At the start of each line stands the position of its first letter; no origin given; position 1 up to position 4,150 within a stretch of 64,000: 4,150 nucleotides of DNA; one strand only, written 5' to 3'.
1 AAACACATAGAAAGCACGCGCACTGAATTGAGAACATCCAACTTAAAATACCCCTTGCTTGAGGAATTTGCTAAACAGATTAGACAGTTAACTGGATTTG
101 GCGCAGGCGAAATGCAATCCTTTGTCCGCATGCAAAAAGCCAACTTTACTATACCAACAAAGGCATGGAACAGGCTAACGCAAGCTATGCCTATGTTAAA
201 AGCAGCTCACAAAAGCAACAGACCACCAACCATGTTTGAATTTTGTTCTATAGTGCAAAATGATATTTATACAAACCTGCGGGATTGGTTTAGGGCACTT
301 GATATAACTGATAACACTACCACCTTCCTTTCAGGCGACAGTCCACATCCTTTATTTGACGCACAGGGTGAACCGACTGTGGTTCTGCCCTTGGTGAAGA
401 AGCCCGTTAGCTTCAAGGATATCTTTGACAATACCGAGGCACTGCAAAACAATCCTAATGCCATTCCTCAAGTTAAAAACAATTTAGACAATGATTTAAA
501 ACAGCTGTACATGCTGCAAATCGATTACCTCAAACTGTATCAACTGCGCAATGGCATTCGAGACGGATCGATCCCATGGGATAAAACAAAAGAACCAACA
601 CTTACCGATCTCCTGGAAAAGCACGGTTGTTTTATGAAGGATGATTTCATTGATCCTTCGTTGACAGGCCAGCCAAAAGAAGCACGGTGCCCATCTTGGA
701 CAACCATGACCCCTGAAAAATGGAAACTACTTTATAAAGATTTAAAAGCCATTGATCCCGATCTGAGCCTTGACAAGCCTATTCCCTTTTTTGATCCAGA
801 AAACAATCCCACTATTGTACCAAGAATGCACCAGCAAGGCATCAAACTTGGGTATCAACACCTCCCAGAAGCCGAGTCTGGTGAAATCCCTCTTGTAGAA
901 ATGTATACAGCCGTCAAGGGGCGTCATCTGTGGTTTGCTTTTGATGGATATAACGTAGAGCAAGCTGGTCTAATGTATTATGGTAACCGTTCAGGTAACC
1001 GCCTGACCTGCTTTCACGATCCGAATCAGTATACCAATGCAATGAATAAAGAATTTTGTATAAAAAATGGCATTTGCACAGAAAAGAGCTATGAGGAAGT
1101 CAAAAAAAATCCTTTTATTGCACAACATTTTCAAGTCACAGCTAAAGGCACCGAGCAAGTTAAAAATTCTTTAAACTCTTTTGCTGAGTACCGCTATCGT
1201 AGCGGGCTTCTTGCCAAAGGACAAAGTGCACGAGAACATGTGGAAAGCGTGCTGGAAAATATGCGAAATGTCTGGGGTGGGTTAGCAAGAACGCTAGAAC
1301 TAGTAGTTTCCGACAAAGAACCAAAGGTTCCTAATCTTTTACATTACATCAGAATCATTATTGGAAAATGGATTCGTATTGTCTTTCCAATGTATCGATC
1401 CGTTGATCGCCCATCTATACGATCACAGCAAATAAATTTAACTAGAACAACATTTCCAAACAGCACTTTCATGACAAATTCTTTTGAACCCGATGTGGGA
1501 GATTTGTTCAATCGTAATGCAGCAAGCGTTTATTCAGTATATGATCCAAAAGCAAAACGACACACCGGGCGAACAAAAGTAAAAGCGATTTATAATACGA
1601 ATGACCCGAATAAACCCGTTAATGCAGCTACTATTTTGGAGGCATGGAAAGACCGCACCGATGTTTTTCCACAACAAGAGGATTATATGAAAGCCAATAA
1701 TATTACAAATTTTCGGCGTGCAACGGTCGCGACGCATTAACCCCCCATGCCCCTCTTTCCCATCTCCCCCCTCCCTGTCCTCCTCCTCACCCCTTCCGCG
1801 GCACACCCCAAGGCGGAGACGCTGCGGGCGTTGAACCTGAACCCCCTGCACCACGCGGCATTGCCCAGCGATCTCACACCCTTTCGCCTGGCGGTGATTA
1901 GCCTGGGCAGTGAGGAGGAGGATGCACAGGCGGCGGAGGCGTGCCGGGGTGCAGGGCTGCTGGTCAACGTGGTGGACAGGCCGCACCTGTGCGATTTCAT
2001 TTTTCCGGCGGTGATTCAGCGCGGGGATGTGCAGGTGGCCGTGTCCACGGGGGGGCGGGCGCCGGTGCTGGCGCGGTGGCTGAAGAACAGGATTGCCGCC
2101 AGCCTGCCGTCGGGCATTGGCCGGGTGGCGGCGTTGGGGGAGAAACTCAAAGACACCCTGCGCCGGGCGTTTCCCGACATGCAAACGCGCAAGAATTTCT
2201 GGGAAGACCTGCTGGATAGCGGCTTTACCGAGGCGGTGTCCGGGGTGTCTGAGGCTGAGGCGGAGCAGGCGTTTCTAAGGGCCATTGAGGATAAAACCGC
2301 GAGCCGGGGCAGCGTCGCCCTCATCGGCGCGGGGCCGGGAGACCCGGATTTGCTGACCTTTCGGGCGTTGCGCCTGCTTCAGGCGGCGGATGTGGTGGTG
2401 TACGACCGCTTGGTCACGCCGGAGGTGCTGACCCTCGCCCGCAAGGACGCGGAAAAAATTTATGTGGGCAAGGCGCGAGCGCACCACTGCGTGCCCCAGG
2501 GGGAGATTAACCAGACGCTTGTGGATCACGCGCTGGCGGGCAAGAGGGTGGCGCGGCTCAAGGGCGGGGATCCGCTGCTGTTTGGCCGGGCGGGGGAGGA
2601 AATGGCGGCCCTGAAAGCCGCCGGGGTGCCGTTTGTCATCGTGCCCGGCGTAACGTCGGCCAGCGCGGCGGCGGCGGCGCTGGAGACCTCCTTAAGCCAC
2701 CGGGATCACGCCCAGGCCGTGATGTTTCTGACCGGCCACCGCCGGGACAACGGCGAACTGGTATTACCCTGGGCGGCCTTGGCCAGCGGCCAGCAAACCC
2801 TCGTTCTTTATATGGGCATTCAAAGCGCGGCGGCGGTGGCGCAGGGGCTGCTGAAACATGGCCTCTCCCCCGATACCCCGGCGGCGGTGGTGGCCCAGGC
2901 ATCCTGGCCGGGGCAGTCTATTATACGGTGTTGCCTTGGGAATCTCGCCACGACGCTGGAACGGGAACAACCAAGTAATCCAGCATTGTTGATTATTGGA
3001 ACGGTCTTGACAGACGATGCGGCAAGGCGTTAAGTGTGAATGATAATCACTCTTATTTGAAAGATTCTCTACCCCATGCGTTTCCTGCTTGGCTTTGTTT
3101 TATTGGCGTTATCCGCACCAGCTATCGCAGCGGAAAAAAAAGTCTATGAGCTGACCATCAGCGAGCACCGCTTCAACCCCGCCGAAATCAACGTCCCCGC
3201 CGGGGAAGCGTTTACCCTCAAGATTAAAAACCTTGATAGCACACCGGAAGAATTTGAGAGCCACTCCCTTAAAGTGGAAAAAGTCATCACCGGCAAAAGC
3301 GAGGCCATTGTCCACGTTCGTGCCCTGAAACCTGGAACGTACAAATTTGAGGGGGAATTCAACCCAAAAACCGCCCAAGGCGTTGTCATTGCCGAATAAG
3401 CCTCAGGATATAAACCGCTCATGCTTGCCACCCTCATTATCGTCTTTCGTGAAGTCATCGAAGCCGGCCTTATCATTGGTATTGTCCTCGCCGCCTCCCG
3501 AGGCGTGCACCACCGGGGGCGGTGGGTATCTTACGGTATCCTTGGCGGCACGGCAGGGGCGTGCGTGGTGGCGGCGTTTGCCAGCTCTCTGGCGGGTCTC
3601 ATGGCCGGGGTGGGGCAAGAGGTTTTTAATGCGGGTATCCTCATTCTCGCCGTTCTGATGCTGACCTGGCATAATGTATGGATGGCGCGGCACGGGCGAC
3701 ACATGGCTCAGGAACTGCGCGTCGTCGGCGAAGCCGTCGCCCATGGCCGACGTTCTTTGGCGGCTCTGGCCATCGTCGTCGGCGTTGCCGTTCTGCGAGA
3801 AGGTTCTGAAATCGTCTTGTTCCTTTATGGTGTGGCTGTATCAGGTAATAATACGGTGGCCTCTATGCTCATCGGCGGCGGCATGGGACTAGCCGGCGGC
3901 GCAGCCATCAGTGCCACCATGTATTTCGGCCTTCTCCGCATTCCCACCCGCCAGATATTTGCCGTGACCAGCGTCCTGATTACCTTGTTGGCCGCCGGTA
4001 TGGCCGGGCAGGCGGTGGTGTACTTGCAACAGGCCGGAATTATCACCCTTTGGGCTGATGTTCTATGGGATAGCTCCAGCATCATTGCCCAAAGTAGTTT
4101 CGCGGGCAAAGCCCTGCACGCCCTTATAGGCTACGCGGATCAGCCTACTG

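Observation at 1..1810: AT-rich 570-aa orphan gene abutting GC-rich cysG across a sharp compositional boundary with a ~70-nt polypyrimidine tract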

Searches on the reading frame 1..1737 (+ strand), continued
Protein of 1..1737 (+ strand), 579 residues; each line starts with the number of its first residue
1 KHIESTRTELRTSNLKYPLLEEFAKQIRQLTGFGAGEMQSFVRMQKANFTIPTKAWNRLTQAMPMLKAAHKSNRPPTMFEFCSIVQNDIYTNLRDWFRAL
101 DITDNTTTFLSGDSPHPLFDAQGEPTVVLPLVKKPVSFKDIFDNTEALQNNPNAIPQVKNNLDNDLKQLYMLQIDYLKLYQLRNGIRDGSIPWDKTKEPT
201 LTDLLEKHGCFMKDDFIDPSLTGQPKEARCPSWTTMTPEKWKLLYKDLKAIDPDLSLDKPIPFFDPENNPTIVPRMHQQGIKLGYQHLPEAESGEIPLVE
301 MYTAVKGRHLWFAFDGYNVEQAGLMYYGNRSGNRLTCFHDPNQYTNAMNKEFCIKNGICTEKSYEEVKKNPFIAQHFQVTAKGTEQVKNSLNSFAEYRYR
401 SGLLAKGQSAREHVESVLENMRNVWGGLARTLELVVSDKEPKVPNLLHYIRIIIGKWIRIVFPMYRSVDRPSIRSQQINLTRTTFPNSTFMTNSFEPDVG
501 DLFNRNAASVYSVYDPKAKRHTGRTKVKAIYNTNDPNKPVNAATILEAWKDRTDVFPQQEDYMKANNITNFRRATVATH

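Call 67: fold_search(model_id=the predicted structure, library=pdb)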
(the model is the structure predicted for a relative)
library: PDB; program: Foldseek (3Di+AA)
matches with E <= 10: 54; with E <= 0.001: 0
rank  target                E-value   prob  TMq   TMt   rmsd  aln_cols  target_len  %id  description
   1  8ga7                  4.9e-02  0.28  0.08  0.13  24.2       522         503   11  Geometrically programmable nanomaterial construction using regularized protein building blocks (released 2024-03-13)
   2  8ro2_J                8.6e-02  0.12  0.07  0.10  40.6       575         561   12  Integrative Structure of the human intron lariat Spliceosome (ILS'') (released 2024-09-18)
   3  9fmd_J                2.3e-01  0.09  0.07  0.10  41.5       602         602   11  Integrative model of the human post-catalytic spliceosome (P-complex) (released 2024-07-10)
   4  9l5r_Cb               2.5e-01  0.09  0.06  0.09  27.0       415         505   12  Cryo-EM structure of the thermophile spliceosome (state ILS) (released 2025-03-12)
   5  5dhf_C                1.2e+00  0.06  0.09  0.08  24.6       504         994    9  Crystal Structure of hRio2 NES Peptide in complex with CRM1-Ran-RanBP1 (released 2015-09-16)
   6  5di9_C                1.2e+00  0.06  0.09  0.09  25.3       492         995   10  Crystal Structure of hRio2 NES Reverse Mutant Peptide in complex with CRM1-Ran-RanBP1 (released 2015-09-16)
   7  8gel_A                1.4e+00  0.08  0.10  0.15  26.6       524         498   12  Cryo-EM structure of synthetic tetrameric building block sC4 (released 2024-03-13)
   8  6c9m_A                1.4e+00  0.04  0.07  0.08  27.9       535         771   11  The Human NatA (Naa10/Naa15) amino-terminal acetyltransferase complex (released 2018-06-06)
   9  6m60_C                1.5e+00  0.06  0.09  0.09  24.9       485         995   10  Plumbagin in complex with CRM1#-Ran-RanBP1 (released 2021-06-09)
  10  6bq1_B                1.6e+00  0.03  0.07  0.08  36.3       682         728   10  Human PI4KIIIa lipid kinase complex (released 2017-12-13)
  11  6grj_E                2.1e+00  0.04  0.06  0.12  35.7       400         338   13  Structure of the AhlB pore of the tripartite alpha-pore forming toxin, AHL, from Aeromonas hydrophila. (released 2019-07-03)
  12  9l5r_J                2.2e+00  0.03  0.07  0.09  38.3       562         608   11  Cryo-EM structure of the thermophile spliceosome (state ILS) (released 2025-03-12)
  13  9f1b_DB               2.6e+00  0.03  0.08  0.08  31.0       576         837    9  Mammalian ternary complex of a translating 80S ribosome, NAC and NatA/E (released 2024-08-21)
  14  8tar_S                2.7e+00  0.03  0.08  0.11  21.5       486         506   12  APC/C-CDH1-UBE2C-Ubiquitin-CyclinB-NTD (released 2023-09-27)
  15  7sic_A                2.7e+00  0.03  0.07  0.04  27.0       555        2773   10  Human ATM Dimer (released 2022-02-02)
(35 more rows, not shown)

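Call 70: search_protein_families(library=padloc, proteins=[P0130, P0122, P0124, P0125, P0126, P0127, P0129], max_evalue=1)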
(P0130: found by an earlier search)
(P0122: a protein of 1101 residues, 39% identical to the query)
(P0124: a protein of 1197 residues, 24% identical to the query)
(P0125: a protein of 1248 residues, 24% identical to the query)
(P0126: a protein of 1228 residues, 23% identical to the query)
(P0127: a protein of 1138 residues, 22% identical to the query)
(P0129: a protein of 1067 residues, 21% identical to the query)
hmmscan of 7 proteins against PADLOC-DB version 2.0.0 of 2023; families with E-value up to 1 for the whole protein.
P0130 (1156 aa): 0 families

P0122 (1101 aa): 0 families

P0124 (1197 aa): 0 families

P0125 (1248 aa): 0 families

P0126 (1228 aa): 0 families

P0127 (1138 aa): 0 families

P0129 (1067 aa): 0 families
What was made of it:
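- On Anti-phage defence gene in a variable hotspot: No PADLOC hits for 7 members at E <= 1 (call 70).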

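Call 72: search_protein_families(library=pfam, proteins=[P0122, P0124, P0125, P0126, P0127, P0129, L006:616-4146:+], max_evalue=1)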
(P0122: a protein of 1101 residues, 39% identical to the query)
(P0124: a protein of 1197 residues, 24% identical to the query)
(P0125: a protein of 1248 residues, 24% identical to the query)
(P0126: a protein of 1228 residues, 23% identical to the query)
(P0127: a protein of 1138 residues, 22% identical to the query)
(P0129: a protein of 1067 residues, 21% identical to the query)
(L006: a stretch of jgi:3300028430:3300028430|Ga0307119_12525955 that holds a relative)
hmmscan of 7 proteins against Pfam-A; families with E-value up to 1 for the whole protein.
P0122 (1101 aa): 1 family
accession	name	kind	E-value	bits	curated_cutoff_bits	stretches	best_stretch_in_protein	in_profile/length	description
PF05010.19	TACC_C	-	0.073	13.2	29.9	0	913-966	5-59/201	Transforming acidic coiled-coil-containing protein (TACC), C-terminal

P0124 (1197 aa): 1 family
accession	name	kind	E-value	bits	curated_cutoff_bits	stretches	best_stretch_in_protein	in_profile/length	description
PF25808.1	TPR_LAA1_C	-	0.13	12.6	27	1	879-904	121-146/160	LAA1-like, C-terminal TPR repeats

P0125 (1248 aa): 2 families
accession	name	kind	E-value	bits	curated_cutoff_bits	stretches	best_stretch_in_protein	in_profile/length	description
PF23466.1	WWE_4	-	0.037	14.7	24.5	1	74-103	9-38/55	WWE domain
PF06328.17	Lep_receptor_Ig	-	0.12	12.8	28.8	1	1116-1160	48-90/94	Ig-like C2-type domain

P0126 (1228 aa): 1 family
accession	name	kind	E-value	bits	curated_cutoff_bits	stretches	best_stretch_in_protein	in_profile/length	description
PF07232.17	DUF1424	-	0.2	11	23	1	441-506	222-285/329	Putative rep protein (DUF1424)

P0127 (1138 aa): 0 families

P0129 (1067 aa): 2 families
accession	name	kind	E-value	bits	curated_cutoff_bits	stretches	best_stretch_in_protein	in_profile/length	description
PF06791.18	TMP_2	-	0.12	12.5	30.2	1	861-916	108-161/208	Prophage tail length tape measure protein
PF10145.14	PhageMin_Tail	-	0.56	10.5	33.2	1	493-544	131-186/201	Phage-related minor tail protein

L006:616-4146:+ (1177 aa): 2 families
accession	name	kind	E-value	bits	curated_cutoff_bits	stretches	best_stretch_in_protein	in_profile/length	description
PF07992.20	Pyr_redox_2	-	3.5e-12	46.8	26.1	2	405-609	1-170/291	Pyridine nucleotide-disulphide oxidoreductase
PF14691.11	Fer4_20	-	3.8e-06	27.1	25.8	1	299-371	30-106/113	Dihydroprymidine dehydrogenase domain II, 4Fe-4S cluster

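Call 73: find_encoding_contigs(protein=P0129, flank=10000, max_places=3)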
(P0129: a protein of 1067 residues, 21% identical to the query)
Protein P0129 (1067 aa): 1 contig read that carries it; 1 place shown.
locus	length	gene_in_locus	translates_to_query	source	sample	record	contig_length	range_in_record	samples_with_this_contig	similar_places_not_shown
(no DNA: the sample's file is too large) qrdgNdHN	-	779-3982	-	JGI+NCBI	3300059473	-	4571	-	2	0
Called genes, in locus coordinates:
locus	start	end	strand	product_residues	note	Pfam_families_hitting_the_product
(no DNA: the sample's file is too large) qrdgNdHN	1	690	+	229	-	?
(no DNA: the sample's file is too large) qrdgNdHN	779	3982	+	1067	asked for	-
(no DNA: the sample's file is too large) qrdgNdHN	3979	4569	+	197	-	?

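Call 74: find_encoding_contigs(protein=P0123, flank=10000, max_places=3)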
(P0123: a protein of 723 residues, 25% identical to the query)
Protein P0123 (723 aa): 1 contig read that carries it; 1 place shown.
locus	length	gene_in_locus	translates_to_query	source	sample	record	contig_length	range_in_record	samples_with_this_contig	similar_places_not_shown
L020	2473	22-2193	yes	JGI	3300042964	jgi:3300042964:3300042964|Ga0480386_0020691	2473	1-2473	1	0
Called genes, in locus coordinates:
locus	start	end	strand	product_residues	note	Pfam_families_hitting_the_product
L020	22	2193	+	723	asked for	-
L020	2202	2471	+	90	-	?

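Call 91: search_protein_families(library=phrogs, proteins=[P0130, P0122, P0125, P0126, P0124], max_evalue=0.01)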
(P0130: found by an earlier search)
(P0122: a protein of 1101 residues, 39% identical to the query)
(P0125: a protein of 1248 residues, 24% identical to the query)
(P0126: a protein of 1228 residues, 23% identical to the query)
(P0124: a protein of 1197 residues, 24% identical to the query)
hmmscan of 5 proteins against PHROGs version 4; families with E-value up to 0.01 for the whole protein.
P0130 (1156 aa): 0 families

P0122 (1101 aa): 0 families

P0125 (1248 aa): 0 families

P0126 (1228 aa): 0 families

P0124 (1197 aa): 0 families
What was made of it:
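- On Anti-phage defence gene in a variable hotspot: No PHROG hits (call 91).
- Tried and rejected: PADLOC and PHROGs gave nothing (calls 70, 91).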

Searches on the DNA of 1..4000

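Call 84: search_rna_families(source=window, start=1, end=4000, threshold=evalue, max_evalue=1)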
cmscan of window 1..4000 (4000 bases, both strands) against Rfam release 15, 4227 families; matches with E-value up to 1: 0.
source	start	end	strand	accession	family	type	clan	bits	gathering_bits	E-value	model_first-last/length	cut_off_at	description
